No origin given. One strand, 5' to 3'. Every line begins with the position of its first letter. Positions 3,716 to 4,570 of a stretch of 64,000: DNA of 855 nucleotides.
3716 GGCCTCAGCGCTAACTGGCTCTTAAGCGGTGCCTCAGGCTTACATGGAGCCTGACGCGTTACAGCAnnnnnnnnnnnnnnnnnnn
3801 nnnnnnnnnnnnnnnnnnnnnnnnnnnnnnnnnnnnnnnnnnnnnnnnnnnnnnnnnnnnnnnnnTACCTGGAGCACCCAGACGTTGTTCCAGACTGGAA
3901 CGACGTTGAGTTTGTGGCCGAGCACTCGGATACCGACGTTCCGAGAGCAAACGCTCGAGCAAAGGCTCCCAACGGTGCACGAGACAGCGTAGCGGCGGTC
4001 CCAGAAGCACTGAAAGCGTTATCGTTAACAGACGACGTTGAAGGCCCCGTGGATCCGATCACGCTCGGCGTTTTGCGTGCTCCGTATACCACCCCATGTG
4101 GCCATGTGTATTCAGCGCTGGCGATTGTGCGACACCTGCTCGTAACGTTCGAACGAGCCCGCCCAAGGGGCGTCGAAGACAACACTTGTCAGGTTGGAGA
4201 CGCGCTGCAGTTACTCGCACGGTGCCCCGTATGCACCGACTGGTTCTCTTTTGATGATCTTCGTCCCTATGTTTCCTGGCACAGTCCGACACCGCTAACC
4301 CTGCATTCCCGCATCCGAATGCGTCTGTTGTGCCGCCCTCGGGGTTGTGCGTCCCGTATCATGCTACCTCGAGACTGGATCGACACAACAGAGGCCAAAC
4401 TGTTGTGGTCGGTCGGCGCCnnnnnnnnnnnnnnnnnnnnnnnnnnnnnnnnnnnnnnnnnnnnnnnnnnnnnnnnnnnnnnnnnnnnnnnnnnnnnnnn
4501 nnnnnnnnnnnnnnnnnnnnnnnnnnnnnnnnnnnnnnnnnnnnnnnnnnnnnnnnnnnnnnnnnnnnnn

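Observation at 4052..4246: RNF10 orthologue has lost exactly the four ligands of RING zinc site I and kept all four of site II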

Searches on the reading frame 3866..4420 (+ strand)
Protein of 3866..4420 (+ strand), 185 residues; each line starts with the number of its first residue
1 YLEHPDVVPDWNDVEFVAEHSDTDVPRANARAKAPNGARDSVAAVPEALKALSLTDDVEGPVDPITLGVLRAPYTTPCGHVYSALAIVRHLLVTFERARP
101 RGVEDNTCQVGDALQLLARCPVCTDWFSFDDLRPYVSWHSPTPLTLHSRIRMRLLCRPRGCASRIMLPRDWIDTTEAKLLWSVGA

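Call 34: find_homologous_proteins(query=A3, max_evalue=0.001)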
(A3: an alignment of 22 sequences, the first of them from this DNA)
Query A3 (22 sequences) (185 aa, profile of the alignment): 14 proteins with E <= 0.001 among 1262 candidates.
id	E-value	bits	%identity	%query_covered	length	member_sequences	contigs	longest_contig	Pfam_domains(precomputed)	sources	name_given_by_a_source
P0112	1.1e-49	186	26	48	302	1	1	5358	PF00097.32,PF14634.13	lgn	-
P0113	7.8e-36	141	32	38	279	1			-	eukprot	eukprot:gene1445-32819_t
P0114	2.0e-29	120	63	10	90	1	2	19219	-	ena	-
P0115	5.2e-27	112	33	11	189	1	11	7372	-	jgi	jgi:hypothetical protein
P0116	3.7e-21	93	30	38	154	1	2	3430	-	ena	-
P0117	2.4e-12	65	55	11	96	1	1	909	PF00097.32,PF14634.13,PF13923.13,PF13445.13,PF13639.13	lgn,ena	-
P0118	3.2e-12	64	-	-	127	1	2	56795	-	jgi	jgi:hypothetical protein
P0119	7.8e-11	60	-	-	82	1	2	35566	-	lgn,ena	-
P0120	2.5e-10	58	-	-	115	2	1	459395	-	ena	-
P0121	8.2e-10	56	-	-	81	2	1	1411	-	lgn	-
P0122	3.8e-9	54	27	19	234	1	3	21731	-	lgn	-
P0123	3.6e-7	48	26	34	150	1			PF00097.32,PF14634.13,PF13923.13,PF13920.13,PF13445.13,PF15227.13,PF24921.2,PF13639.13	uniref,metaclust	uniref:RING-type domain-containing protein n=1 Tax=Amphimedon queenslandica TaxID=400682 RepID=A0A1X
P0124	1.3e-6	46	36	8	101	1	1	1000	-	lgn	-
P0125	8.6e-4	37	38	14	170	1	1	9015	PF00097.32,PF13923.13,PF13920.13,PF13445.13,PF04757.20,PF13639.13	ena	-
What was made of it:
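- Tried and rejected: The same tool with a trimmed 22-sequence profile returned only short fragments (call 34).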

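Call 43: predict_structure(alignment_id=A3)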
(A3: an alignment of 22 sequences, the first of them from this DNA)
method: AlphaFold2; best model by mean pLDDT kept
length: 185 residues; sequences in the alignment: 22
mean_pLDDT: 74.9   pTM: 0.59
mean pLDDT of the five models: 74.9, 74.5, 73.7, 73.7, 72.5
residues with pLDDT >= 90: 64; 70-90: 36; 50-70: 70; < 50: 15
segments of 3 or more residues with pLDDT < 50: 29-31, 106-109
pLDDT, mean of each block of 10 residues (from residue 1): 70 90 60 50 58 57 94 97 98 89 55 80 96 90 64 68 71 70 57
secondary structure, 60 per line:
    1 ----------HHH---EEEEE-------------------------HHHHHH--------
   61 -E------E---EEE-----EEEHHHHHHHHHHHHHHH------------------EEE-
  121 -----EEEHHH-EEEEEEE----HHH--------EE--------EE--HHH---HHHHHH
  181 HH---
elements in order: E17-21 H47-52 E73-75 E81-83 H84-98 E117-119 E126-128 E133-139 H175-182

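Call 45: fold_search(model_id=the predicted structure, library=pdb)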
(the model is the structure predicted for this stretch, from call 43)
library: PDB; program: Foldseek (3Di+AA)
matches with E <= 10: 282; with E <= 0.001: 0
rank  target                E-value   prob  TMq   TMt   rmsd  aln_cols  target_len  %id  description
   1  8a58_D                1.2e-03  1.00  0.26  0.58   3.3        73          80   25  X-ray structure of TRIM21 RING E3 ligase in complex with E2 enzyme Ube2W (released 2023-04-26)
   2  8a58_C                1.8e-03  1.00  0.25  0.56   3.9        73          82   25  X-ray structure of TRIM21 RING E3 ligase in complex with E2 enzyme Ube2W (released 2023-04-26)
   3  5vo0_D                3.1e-03  1.00  0.25  0.29  12.3       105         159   20  Structure of a TRAF6-Ubc13~Ub complex (released 2017-12-06)
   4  3hcs_A                3.4e-03  1.00  0.25  0.30  12.3       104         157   20  Crystal structure of the N-terminal domain of TRAF6 (released 2009-05-26)
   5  5vo0_A                3.8e-03  1.00  0.25  0.45  12.2       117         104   19  Structure of a TRAF6-Ubc13~Ub complex (released 2017-12-06)
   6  7bbd_B                4.3e-03  1.00  0.26  0.29   3.3        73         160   25  Crystal structure of monoubiquitinated TRIM21 RING (Ub-RING) In complex with ubiquitin charged Ube2N (Ube2N~Ub) and Ub (released 2021-01-27)
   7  3hct_A                4.9e-03  1.00  0.25  0.45  12.3       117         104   20  Crystal structure of TRAF6 in complex with Ubc13 in the P1 space group (released 2009-05-26)
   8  5vnz_A                5.3e-03  1.00  0.25  0.43  12.2       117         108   19  Structure of a TRAF6-Ubc13~Ub complex (released 2017-12-06)
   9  6s53_A                5.6e-03  1.00  0.25  0.56   5.2        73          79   26  Crystal structure of TRIM21 RING domain in complex with an isopeptide-linked Ube2N~ubiquitin conjugate (released 2019-09-11)
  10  7l3l_D                6.4e-03  1.00  0.25  0.47   3.9        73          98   25  Structure of TRAF5 and TRAF6 RING Hetero dimer (released 2021-02-17)
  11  7l3l_B                6.4e-03  1.00  0.25  0.43  12.2       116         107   20  Structure of TRAF5 and TRAF6 RING Hetero dimer (released 2021-02-17)
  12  5olm_B                7.3e-03  1.00  0.26  0.36   3.3        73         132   25  TRIM21 (released 2018-04-25)
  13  5vnz_D                7.8e-03  0.99  0.25  0.42  12.2       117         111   19  Structure of a TRAF6-Ubc13~Ub complex (released 2017-12-06)
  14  6s53_G                8.3e-03  1.00  0.25  0.55   5.2        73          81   26  Crystal structure of TRIM21 RING domain in complex with an isopeptide-linked Ube2N~ubiquitin conjugate (released 2019-09-11)
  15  2ecw_MODEL_1_A        8.3e-03  1.00  0.28  0.58   6.7       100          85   18  Solution structure of the Zinc finger, C3HC4 type (RING finger) domain Tripartite motif protein 30 (released 2008-02-26)
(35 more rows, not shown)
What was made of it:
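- Foldseek hits are all RING, U-box or SP-RING E3s (call 45).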

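Call 50: search_solved_structures(query=A4, max_evalue=10, show_alignments=5)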
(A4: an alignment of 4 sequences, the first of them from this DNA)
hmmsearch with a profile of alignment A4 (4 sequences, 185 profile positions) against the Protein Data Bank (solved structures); distinct sequences matched with E-value up to 10: 40.
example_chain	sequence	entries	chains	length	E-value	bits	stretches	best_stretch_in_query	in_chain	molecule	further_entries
6s53_B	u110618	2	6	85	0.00098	22.4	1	53-89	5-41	E3 ubiquitin-protein ligase TRIM21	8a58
6fga_A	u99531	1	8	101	0.0012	22.1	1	52-89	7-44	E3 ubiquitin-protein ligase TRIM21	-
7bbd_B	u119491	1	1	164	0.0027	21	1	51-89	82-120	Polyubiquitin-B,E3 ubiquitin-protein ligase TRIM21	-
2ecw_A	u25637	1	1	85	0.0035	20.6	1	54-137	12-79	Tripartite motif-containing protein 30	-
5olm_A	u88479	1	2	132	0.0036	20.5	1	52-89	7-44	E3 ubiquitin-protein ligase TRIM21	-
2ysj_A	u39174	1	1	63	0.011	19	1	55-89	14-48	Tripartite motif-containing protein 31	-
2ysl_A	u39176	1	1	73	0.012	18.8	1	55-89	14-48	Tripartite motif-containing protein 31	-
4wz3_B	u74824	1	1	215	0.021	18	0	57-97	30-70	E3 ubiquitin-protein ligase LubX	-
2egp_A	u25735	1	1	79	0.023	17.9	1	56-133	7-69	Tripartite motif-containing protein 34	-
7vgg_A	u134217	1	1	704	0.034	17.4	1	60-93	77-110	E3 ubiquitin-protein ligase COP1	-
8qhc_D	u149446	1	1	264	0.038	17.2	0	56-97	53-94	E3 ubiquitin--protein ligase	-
2jmd_A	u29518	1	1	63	0.043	17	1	65-92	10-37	TNF receptor-associated factor 6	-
2ecv_A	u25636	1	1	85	0.043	17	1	52-87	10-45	Tripartite motif-containing protein 5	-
2eci_A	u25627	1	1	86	0.069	16.4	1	65-92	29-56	TNF receptor-associated factor 6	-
9ltr_A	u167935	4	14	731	0.081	16.1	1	56-90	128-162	E3 ubiquitin-protein ligase COP1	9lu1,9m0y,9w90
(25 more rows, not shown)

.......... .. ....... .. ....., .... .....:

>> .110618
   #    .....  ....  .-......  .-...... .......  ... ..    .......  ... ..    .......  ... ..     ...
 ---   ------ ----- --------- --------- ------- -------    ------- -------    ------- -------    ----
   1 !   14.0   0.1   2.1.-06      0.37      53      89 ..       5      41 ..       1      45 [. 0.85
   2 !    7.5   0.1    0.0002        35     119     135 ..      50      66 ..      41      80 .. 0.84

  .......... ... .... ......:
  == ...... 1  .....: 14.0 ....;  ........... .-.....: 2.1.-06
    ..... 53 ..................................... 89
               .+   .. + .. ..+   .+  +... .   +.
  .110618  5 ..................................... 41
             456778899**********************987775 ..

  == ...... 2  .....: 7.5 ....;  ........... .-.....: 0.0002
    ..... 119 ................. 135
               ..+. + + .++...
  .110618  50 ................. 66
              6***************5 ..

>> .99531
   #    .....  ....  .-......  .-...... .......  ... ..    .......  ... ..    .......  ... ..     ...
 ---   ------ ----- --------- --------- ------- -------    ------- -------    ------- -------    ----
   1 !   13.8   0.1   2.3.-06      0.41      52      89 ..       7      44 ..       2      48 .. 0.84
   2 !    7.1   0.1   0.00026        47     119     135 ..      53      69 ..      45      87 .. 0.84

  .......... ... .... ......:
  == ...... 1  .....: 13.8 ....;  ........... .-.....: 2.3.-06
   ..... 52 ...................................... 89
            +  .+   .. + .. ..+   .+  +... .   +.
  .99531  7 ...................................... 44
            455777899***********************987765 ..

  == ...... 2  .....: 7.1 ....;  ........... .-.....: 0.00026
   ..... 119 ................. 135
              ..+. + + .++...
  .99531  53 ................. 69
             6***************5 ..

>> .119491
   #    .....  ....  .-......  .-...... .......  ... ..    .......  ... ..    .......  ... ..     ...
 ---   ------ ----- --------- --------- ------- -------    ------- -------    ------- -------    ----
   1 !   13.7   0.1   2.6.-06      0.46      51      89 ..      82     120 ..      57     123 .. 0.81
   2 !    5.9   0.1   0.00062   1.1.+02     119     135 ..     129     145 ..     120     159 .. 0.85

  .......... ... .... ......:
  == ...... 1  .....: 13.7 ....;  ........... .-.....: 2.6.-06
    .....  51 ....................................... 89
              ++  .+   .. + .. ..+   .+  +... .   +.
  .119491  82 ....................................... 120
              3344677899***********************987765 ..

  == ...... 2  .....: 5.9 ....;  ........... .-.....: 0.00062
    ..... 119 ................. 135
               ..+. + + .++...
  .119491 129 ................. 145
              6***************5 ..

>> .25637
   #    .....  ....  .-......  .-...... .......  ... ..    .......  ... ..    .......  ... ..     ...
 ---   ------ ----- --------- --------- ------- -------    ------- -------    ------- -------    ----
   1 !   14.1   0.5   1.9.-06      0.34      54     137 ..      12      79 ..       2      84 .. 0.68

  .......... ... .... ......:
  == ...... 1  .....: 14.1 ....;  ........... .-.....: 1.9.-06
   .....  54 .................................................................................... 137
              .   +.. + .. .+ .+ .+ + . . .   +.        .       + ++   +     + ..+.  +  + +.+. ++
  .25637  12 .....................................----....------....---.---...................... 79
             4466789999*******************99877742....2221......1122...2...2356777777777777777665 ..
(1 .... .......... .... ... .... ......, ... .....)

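Call 57: predict_structure(alignment_id=A5)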
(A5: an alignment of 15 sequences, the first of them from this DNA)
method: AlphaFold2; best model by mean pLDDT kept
length: 185 residues; sequences in the alignment: 15
mean_pLDDT: 77.6   pTM: 0.69
mean pLDDT of the five models: 77.6, 75.2, 73.6, 73.1, 68.7
residues with pLDDT >= 90: 59; 70-90: 65; 50-70: 46; < 50: 15
segments of 3 or more residues with pLDDT < 50: 106-112
pLDDT, mean of each block of 10 residues (from residue 1): 63 90 61 53 57 56 92 95 97 87 52 77 95 91 75 85 85 87 74
secondary structure, 60 per line:
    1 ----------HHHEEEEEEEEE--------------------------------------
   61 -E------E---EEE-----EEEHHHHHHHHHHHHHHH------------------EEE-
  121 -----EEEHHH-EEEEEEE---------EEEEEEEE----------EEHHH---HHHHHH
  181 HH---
elements in order: E14-22 E73-75 E81-83 H84-98 E117-119 E126-128 E133-139 E149-156 H175-182
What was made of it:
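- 3782..3922 (+): N-terminal RNF10 block (residues 1-47), including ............. It corresponds to the family's '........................' block. Model pLDDT is 90 for WIN 39-48 (calls 43, 57).
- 4235..4426 (+): Post-RING beta-rich extension specific to RNF10 (residues 152-215, 'DLRP.............'). Predicted strands have pLDDT 75-96 (calls 43, 57).
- On UBR4-type hemiRING: No helical UZI-like domain follows; the predicted post-RING region is beta-rich (calls 43, 57).
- AF2 gives pLDDT 87-98 for the core with a mixed alignment (call 43) and with a half-RING-only alignment (call 57).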

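Call 64: find_related_loci(query=A4, collection=metagenome_contigs, flank=3000)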
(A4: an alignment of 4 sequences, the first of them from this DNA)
Query A4 (185 aa) in metagenome_contigs; peptide patterns used: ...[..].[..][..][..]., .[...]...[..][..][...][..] (x = any residue, [..] = any of these).
68 stretches matched a pattern; 2 encode a relative of the query (tblastn E <= 1e-3); 2 distinct loci.
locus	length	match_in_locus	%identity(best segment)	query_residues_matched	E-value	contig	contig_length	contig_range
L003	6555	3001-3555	99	1-185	5e-127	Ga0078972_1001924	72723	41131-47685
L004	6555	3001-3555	99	1-185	5e-127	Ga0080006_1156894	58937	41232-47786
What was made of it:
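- Tried and rejected: The metagenome scan found only about 99%-identical copies and no Galdieria-like relative (call 64).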

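Call 68: search_protein_families(library=pfam, alignment_id=A5, max_evalue=0.01)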
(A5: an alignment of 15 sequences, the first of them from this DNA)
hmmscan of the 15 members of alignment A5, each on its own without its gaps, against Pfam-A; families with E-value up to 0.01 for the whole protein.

A. member 1, seq(185 aa): 3 families
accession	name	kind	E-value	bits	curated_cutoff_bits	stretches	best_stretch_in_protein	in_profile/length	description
PF11789.14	zf-Nse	-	0.00016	21.9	27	1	62-123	13-56/57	Zinc-finger of the MIZ type in Nse subunit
PF13445.12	zf-RING_UBOX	-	0.00023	21.5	25.2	0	64-87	2-25/39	RING-type zinc-finger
PF13923.12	zf-C3HC4_2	-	0.0018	18.4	27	0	65-84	4-24/40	Zinc finger, C3HC4 type (RING finger)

B. families by the number of members that match (of 15 scanned): 7 families
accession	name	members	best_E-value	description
PF11789.14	zf-Nse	13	1.8e-06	Zinc-finger of the MIZ type in Nse subunit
PF13445.12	zf-RING_UBOX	10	1.8e-06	RING-type zinc-finger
PF13923.12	zf-C3HC4_2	6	0.00016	Zinc finger, C3HC4 type (RING finger)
PF00097.31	zf-C3HC4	5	0.0015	Zinc finger, C3HC4 type (RING finger)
PF13639.12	zf-RING_2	5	0.0026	Ring finger domain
PF24921.1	RING_XB3-XBAT31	2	0.00085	E3 ubiquitin-protein ligase XB3/XBAT31 RING finger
PF04564.21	U-box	1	0.0034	U-box domain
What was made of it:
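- Closest known: U-box. Different: The Pfam U-box model is hit by only 1 of 15 half-RINGs (call 68).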
